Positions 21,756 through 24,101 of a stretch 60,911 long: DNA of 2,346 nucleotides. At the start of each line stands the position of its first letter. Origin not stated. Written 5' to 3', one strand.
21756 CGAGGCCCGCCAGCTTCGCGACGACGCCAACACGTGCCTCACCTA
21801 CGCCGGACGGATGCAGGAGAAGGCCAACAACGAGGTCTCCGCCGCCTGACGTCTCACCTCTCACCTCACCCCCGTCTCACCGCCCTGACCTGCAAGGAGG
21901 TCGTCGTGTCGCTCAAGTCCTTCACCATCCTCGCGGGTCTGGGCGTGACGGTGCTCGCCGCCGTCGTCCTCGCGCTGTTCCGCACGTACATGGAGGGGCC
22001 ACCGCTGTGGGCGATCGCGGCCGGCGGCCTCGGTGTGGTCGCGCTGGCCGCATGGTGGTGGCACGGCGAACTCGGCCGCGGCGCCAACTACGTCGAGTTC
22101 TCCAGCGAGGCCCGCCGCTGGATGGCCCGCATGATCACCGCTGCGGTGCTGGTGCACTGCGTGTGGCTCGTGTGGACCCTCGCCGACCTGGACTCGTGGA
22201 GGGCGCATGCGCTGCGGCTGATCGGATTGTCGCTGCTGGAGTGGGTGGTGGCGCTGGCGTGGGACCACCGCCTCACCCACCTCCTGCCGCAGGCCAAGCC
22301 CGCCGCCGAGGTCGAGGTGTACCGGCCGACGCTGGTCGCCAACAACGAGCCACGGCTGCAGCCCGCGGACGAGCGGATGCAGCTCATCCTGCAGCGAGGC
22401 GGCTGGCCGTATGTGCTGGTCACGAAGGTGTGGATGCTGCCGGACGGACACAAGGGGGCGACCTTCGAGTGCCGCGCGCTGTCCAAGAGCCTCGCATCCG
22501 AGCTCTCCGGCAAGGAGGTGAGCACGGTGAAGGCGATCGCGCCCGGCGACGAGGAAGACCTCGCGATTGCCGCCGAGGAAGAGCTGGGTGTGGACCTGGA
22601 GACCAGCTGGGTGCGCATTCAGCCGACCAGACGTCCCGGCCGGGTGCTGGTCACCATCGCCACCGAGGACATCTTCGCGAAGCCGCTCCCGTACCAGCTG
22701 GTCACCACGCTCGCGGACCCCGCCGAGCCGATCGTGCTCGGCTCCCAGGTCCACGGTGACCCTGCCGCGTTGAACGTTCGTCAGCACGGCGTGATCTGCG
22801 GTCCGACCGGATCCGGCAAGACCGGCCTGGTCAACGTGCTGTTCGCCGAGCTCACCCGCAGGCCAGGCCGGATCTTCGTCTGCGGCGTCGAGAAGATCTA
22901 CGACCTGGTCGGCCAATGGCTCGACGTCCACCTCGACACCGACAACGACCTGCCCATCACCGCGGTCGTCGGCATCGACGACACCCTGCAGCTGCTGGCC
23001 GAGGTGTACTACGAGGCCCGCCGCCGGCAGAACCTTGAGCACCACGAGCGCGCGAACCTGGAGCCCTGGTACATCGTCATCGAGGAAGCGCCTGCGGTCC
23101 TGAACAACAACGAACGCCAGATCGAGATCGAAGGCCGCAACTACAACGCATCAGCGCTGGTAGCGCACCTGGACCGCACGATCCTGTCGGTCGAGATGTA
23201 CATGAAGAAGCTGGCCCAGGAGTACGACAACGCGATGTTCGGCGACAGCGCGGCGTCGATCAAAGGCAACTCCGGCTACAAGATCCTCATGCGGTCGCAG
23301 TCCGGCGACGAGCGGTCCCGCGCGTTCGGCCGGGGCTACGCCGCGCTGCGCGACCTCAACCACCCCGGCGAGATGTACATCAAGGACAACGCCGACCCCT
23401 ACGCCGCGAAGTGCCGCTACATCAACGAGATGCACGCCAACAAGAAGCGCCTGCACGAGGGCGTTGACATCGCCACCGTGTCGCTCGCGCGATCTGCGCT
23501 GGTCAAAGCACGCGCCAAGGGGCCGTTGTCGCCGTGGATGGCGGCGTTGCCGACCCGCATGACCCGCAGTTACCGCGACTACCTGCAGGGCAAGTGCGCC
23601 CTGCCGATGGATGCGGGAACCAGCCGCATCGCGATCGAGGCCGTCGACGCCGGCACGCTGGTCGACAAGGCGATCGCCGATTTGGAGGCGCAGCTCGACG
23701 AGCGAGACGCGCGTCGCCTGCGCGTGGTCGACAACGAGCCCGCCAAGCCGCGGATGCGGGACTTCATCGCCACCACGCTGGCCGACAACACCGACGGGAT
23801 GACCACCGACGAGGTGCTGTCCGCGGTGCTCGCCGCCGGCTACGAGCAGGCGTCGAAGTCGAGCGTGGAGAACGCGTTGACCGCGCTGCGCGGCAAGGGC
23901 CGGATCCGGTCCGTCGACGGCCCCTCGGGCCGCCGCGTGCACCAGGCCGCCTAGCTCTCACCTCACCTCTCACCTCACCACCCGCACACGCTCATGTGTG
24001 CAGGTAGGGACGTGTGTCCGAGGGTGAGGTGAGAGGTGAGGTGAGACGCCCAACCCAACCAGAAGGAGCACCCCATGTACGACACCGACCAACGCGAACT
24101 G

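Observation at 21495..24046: CTCACC repeat clusters bracketing the TraB/FtsK-like gene, including a perfect 24-bp inverted repeat: candidate clt / translocase recognition sites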

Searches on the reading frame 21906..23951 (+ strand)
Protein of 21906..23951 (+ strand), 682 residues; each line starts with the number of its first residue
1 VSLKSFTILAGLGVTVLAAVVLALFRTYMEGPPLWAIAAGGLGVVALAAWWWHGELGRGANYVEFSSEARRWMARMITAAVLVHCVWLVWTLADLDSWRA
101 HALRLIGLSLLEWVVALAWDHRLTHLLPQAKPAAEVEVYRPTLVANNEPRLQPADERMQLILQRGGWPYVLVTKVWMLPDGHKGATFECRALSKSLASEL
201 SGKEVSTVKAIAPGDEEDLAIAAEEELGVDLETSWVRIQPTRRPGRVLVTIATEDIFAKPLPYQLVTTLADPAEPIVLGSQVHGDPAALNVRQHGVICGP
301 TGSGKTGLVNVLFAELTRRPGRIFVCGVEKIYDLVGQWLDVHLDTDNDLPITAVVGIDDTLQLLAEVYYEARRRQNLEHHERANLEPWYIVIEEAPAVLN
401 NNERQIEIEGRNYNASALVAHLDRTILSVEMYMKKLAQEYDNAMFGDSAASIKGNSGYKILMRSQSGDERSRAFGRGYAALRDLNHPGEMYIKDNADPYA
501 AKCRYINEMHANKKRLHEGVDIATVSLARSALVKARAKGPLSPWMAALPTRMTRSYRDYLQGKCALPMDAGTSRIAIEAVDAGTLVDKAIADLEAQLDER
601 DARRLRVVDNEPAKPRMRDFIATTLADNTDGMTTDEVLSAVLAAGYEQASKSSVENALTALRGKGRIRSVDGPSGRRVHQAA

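Call 9: search_protein_families(library=pfam, proteins=[window:21906-23951:+], max_evalue=0.01)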
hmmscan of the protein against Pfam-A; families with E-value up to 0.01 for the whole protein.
window:21906-23951:+ (682 aa): 4 families
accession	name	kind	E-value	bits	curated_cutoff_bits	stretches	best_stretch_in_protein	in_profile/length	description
PF13401.12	AAA_22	-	0.001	19.8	27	0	292-325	5-39/130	AAA domain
PF13191.12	AAA_16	-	0.0022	19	32.6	0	294-331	26-63/167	AAA ATPase domain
PF01580.24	FtsK_SpoIIIE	-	0.0033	17.3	24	0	275-316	19-63/221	FtsK/SpoIIIE family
PF01935.23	DUF87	-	0.0074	16.8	23.2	0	291-321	22-53/220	Helicase HerA, central domain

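Call 10: find_related_loci(query=window:21906-23951:+, collection=genome_contigs, flank=6000)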
Query window:21906-23951:+ (682 aa) in genome_contigs; peptide patterns used: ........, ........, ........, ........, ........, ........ (x = any residue, [..] = any of these).
38 stretches matched a pattern, but none encodes a relative of the query by tblastn (E <= 1e-3).

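Call 11: find_homologous_proteins(query=window:21906-23951:+, max_evalue=0.001)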
Query window:21906-23951:+ (682 aa): 29 proteins with E <= 0.001 among 8000 candidates.
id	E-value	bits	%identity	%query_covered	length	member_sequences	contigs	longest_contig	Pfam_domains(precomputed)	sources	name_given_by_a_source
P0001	0.0e+0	1539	100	100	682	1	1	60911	-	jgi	jgi:hypothetical protein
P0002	0.0e+0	1218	79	100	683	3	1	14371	-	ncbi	-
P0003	0.0e+0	1206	79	100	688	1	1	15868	-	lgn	-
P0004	0.0e+0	1197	76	100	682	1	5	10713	-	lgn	-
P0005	0.0e+0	1169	77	100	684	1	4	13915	-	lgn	-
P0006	0.0e+0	1132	75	100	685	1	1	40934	PF01580.25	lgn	-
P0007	0.0e+0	1128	74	100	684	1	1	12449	-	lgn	-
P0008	0.0e+0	1110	73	100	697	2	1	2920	-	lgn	-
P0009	0.0e+0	1104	73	100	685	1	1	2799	-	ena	-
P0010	0.0e+0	1092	72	100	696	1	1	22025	-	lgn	-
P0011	0.0e+0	1035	71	98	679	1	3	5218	-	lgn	-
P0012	4.4e-249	847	59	99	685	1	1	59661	PF01580.25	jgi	jgi:DNA-binding transcriptional ArsR family regulator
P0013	2.1e-244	831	60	98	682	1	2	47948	-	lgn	-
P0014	8.3e-224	763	56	99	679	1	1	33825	-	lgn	-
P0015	5.1e-223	761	54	100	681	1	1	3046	-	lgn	-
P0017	8.6e-221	753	54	100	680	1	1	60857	-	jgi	jgi:hypothetical protein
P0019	3.3e-216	738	52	100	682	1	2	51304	-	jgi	jgi:hypothetical protein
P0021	9.9e-213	727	53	100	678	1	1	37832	-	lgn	-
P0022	2.5e-203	696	51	100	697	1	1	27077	-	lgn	-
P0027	5.9e-143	496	41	100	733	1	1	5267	-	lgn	-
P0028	3.8e-125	437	40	98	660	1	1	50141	-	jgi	jgi:hypothetical protein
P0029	1.2e-122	429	40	100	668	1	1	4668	-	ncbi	-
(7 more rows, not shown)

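Call 13: find_encoding_contigs(protein=P0012, flank=6000, max_places=2)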
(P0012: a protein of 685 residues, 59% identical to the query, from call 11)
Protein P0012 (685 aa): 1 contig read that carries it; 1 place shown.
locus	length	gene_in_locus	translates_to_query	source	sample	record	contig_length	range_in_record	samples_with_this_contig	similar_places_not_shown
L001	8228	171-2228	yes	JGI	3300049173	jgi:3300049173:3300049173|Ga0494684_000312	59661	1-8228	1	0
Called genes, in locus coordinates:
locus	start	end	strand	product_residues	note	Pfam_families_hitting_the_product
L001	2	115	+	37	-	?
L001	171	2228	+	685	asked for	PF01580:FtsK_SpoIIIE (faint)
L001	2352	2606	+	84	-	-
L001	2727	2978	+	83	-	-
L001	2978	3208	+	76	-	PF19730:DUF6221 (faint)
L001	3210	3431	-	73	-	-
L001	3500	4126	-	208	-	-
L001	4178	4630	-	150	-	-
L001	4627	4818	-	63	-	-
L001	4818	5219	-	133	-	-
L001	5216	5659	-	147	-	PF01381:HTH_3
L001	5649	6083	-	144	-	-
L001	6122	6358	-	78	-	-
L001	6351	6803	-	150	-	-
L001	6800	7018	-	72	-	-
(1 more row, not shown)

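Call 14: find_encoding_contigs(protein=P0017, flank=6000, max_places=2)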
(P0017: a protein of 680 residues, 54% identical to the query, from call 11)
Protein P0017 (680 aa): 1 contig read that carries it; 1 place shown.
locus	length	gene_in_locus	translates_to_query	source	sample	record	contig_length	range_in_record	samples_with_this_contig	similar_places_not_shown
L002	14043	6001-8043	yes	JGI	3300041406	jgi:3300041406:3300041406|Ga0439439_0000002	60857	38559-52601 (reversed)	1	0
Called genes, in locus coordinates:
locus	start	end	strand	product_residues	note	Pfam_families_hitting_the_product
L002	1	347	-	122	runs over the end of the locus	-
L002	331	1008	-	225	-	-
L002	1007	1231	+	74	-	-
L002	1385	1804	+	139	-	PF01243:PNPOx_N, PF12900:Pyridox_ox_2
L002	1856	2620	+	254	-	PF00392:GntR, PF08279:HTH_11 (faint), PF07702:UTRA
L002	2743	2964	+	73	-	PF12728:HTH_17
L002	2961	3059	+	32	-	-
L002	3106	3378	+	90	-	-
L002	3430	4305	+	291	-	-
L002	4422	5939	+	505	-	-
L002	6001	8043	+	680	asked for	-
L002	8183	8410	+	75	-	-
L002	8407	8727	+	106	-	-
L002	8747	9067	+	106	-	-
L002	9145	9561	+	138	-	PF22740:PapZ_C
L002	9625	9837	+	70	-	-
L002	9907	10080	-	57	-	-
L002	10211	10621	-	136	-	-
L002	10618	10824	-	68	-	-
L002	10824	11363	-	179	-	-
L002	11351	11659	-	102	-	-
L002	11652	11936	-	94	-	-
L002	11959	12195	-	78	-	-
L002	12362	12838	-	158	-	-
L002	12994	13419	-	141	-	-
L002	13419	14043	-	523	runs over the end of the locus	-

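Call 19: find_encoding_contigs(protein=P0001, flank=10000, max_places=2)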
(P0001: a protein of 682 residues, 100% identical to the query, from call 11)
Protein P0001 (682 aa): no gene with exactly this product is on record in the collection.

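Call 22: search_protein_families(library=phrogs, proteins=[window:21906-23951:+], max_evalue=0.001)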
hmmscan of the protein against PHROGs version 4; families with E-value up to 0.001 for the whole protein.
window:21906-23951:+ (682 aa): 0 families

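Call 23: search_dna_similar(query=window:21906-23951:+, collection=phages, mode=protein, max_rows=25)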
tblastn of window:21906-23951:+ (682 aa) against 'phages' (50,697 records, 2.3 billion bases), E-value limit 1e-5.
Records with a match: 1; places in all: 1; records where one place covers at least 80% of the query: 0.
Best place of each record, by identity: <60% 1.
By first word of the organism name: Saccharomonospora 1.
By host as written in the record: Saccharomonospora sp. 1.
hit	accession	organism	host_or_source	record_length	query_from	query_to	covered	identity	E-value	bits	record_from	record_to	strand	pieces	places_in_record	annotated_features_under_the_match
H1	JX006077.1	Saccharomonospora phage PIS 136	Saccharomonospora sp.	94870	274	466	28%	25.6%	1e-5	55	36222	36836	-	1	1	FtsK Spo IIIE protein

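Call 25: find_encoding_contigs(protein=P0028, flank=8000, max_places=1)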
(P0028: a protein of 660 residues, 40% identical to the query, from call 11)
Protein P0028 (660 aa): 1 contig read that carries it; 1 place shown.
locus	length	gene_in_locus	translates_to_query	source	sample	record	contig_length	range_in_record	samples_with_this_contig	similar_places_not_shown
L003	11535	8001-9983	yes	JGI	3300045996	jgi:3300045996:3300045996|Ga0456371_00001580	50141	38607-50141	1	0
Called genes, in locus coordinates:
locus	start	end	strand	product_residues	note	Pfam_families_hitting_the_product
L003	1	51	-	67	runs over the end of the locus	-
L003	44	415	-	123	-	-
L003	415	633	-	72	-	-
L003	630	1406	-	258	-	-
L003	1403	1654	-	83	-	-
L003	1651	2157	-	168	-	-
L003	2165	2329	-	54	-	-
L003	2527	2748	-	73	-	-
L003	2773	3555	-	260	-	PF00392:GntR, PF07702:UTRA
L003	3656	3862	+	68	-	PF00376:MerR (weak), PF12728:HTH_17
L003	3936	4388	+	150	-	-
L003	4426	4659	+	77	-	-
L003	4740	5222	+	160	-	-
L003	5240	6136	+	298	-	-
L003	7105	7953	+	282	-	-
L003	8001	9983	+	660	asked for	-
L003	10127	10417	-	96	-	-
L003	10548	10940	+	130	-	-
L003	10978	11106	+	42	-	-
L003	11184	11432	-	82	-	-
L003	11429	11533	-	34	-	?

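Call 26: find_encoding_contigs(protein=P0019, flank=8000, max_places=1)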
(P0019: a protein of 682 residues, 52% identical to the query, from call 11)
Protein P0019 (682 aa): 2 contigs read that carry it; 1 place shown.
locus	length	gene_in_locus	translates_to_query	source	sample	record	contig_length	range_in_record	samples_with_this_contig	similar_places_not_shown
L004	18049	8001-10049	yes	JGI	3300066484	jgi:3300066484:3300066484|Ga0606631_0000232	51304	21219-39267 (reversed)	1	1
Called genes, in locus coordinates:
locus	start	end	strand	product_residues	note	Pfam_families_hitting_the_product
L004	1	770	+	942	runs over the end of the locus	-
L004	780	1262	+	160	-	-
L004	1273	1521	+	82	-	-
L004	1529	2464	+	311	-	-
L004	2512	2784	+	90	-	-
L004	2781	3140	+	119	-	-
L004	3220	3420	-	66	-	-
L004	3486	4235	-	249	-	PF00392:GntR, PF07702:UTRA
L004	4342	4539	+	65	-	PF12728:HTH_17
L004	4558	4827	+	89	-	-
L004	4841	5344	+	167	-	-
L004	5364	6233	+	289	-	-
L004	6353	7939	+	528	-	-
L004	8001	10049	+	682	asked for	-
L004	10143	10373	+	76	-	-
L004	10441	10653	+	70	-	-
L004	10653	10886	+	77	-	PF19730:DUF6221 (faint)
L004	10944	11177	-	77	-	-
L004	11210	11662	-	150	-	-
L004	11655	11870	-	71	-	-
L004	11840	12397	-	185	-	-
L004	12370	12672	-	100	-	-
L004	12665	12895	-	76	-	-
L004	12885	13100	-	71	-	-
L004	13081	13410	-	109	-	-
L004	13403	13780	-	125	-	PF13560:HTH_31, PF01381:HTH_3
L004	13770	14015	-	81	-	-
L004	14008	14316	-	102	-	-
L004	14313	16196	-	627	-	-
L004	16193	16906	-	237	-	-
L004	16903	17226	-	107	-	-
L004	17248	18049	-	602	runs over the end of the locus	PF00145:DNA_methylase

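Call 27: find_encoding_contigs(protein=P0002, flank=8000, max_places=1)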
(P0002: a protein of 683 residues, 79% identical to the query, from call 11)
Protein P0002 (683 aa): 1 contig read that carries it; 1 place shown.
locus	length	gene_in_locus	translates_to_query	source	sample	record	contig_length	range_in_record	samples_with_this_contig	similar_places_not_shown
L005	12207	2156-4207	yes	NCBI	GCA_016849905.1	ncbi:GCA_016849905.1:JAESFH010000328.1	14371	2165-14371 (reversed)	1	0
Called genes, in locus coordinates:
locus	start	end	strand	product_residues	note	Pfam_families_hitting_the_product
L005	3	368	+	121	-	?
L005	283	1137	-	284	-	-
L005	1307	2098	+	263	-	-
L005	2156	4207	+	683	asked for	-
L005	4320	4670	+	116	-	-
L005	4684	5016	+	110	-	-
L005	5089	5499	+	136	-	PF22740:PapZ_C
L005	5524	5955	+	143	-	PF19730:DUF6221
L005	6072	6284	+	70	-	-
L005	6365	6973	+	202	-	-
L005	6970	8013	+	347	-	PF01381:HTH_3, PF12844:HTH_19, PF13443:HTH_26 (weak), PF13560:HTH_31, PF22495:HTH_92 (weak), PF06114:Peptidase_M78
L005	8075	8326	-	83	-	-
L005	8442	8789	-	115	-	-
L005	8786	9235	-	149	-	-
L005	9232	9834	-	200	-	-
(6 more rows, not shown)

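Call 28: find_encoding_contigs(protein=P0013, flank=8000, max_places=1)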
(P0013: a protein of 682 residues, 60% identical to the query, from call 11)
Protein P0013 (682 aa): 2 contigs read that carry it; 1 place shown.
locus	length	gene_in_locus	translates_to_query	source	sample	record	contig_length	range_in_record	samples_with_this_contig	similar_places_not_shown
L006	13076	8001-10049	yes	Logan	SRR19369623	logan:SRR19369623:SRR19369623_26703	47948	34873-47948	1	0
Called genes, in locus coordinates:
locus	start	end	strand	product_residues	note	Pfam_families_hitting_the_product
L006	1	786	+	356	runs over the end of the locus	PF01183:Glyco_hydro_25 (weak)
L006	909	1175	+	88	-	-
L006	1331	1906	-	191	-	PF05423:Mycobact_memb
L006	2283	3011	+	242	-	PF00392:GntR, PF07702:UTRA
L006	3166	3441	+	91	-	PF12728:HTH_17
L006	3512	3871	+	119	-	-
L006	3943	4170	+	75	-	-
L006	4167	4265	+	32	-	-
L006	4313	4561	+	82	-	-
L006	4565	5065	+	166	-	-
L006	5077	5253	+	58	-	-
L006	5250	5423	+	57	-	-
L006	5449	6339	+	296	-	-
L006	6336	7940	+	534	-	-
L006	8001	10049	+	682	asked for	-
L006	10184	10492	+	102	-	-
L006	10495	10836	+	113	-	-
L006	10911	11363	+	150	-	PF22740:PapZ_C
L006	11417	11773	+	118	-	-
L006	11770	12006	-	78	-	-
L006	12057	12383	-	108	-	-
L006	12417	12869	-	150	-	-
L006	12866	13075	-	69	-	?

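Call 33: find_related_loci(query=A1, collection=genome_contigs, flank=5000)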
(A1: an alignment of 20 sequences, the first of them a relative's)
Query A1 (682 aa) in genome_contigs; peptide patterns used: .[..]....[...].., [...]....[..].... (x = any residue, [..] = any of these).
25 stretches matched a pattern, but none encodes a relative of the query by tblastn (E <= 1e-3).

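Call 34: find_related_loci(query=A1, collection=viral_contigs, flank=5000)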
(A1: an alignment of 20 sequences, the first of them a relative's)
Query A1 (682 aa) in viral_contigs; peptide patterns used: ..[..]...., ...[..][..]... (x = any residue, [..] = any of these).
48 stretches matched a pattern; 8 encode a relative of the query (tblastn E <= 1e-3); 8 distinct loci.
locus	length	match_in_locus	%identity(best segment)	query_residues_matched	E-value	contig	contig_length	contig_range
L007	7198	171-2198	59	1-675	0e+0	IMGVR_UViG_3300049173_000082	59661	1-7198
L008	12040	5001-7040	54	1-682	0e+0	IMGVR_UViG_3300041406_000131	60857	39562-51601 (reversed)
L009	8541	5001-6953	40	1-667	8e-120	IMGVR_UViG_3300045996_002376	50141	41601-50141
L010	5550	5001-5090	55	296-326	2e-5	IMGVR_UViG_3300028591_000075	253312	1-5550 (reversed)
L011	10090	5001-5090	55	296-326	2e-5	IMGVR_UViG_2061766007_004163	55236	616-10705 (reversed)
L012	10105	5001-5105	51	290-326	2e-5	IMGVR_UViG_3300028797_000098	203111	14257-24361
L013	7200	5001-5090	55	296-326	3e-5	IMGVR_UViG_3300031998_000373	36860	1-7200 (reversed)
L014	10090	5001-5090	55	296-326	7e-5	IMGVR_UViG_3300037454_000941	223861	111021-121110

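Call 35: find_related_loci(query=A1, collection=metagenome_contigs, flank=5000)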
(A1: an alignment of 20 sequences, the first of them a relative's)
Query A1 (682 aa) in metagenome_contigs; peptide patterns used: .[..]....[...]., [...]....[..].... (x = any residue, [..] = any of these).
126 stretches matched a pattern; 1 encode a relative of the query (tblastn E <= 1e-3); 1 distinct loci.
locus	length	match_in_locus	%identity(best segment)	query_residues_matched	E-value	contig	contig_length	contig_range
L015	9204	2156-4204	79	1-682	0e+0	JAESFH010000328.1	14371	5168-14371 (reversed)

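Call 36: find_encoding_contigs(protein=P0029, flank=8000, max_places=1)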
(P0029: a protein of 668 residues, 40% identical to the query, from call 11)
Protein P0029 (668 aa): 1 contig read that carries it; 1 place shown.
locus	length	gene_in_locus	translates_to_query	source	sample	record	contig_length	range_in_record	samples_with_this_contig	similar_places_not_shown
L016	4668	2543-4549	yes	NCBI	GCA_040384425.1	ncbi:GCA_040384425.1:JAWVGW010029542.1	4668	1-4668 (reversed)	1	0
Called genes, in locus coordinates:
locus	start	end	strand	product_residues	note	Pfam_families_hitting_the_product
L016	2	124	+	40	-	?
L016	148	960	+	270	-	-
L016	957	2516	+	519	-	-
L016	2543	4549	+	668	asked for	-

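Call 37: find_encoding_contigs(protein=P0027, flank=8000, max_places=1)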
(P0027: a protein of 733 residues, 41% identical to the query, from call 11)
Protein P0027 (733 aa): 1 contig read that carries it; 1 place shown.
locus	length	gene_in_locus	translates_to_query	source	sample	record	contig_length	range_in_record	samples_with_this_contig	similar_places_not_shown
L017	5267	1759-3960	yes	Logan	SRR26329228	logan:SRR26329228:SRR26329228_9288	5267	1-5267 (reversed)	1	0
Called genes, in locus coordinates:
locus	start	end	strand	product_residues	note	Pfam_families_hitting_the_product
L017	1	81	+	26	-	?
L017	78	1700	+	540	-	-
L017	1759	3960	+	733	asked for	-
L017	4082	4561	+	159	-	-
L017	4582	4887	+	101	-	-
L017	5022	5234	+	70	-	-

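Call 38: find_encoding_contigs(protein=P0021, flank=8000, max_places=1)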
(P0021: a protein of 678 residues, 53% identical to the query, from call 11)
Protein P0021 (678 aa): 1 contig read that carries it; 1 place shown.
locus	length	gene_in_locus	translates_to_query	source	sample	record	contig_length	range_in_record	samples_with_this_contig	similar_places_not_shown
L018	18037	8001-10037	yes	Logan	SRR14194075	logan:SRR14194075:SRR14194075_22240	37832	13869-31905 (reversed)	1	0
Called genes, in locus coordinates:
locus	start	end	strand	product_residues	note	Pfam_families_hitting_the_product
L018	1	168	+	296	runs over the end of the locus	PF01510:Amidase_2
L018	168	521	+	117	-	-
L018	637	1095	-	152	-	-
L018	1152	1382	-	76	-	PF19730:DUF6221 (faint)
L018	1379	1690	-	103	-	-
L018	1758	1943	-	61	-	-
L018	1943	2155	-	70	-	-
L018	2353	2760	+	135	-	-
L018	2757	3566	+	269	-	PF03374:ANT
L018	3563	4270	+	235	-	-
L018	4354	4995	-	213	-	PF07702:UTRA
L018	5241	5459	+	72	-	PF12728:HTH_17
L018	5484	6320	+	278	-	-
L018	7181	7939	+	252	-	-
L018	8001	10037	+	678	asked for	-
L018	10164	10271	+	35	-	-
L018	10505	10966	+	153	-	-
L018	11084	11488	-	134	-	PF24875:DUF7736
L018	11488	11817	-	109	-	-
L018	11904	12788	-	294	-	-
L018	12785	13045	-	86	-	-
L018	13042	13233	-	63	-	-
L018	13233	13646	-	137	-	-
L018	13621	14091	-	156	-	-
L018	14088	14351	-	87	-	-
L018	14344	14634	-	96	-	-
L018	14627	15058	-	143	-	-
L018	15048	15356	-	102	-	-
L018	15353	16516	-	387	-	-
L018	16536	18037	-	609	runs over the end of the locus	PF00145:DNA_methylase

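Call 39: find_encoding_contigs(protein=P0006, flank=8000, max_places=1)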
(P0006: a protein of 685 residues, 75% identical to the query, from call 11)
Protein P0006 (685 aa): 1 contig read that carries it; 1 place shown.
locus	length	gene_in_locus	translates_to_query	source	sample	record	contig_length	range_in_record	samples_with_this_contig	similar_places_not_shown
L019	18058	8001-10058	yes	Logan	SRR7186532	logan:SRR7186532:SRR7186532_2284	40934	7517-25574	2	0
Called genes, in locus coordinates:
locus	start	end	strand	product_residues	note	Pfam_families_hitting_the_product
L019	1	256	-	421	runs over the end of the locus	PF03237:Terminase_6N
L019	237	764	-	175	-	PF13936:HTH_38 (weak)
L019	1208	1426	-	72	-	-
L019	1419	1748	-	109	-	-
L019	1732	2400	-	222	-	-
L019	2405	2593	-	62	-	-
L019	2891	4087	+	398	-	PF01381:HTH_3 (weak), PF13560:HTH_31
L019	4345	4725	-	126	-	-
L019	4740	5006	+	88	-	-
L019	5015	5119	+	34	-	-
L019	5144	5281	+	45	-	-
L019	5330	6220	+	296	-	-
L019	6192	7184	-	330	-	-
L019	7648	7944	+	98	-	-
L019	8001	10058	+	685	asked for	PF01580:FtsK_SpoIIIE (faint)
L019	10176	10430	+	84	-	-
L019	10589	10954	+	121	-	-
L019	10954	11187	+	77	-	PF19730:DUF6221 (faint)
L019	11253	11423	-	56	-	-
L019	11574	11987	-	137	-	-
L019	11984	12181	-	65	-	-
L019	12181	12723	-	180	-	-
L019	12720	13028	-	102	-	-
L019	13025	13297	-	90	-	PF24043:DUF7352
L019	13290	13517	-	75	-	PF08281:Sigma70_r4_2 (weak)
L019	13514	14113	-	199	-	-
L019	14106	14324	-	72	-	-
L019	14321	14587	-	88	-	PF00196:GerE (weak)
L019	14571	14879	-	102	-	-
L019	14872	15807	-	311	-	-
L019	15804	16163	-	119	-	-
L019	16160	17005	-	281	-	-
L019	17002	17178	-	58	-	-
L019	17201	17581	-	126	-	PF19761:DUF6248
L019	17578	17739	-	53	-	-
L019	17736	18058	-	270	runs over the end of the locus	PF01555:N6_N4_Mtase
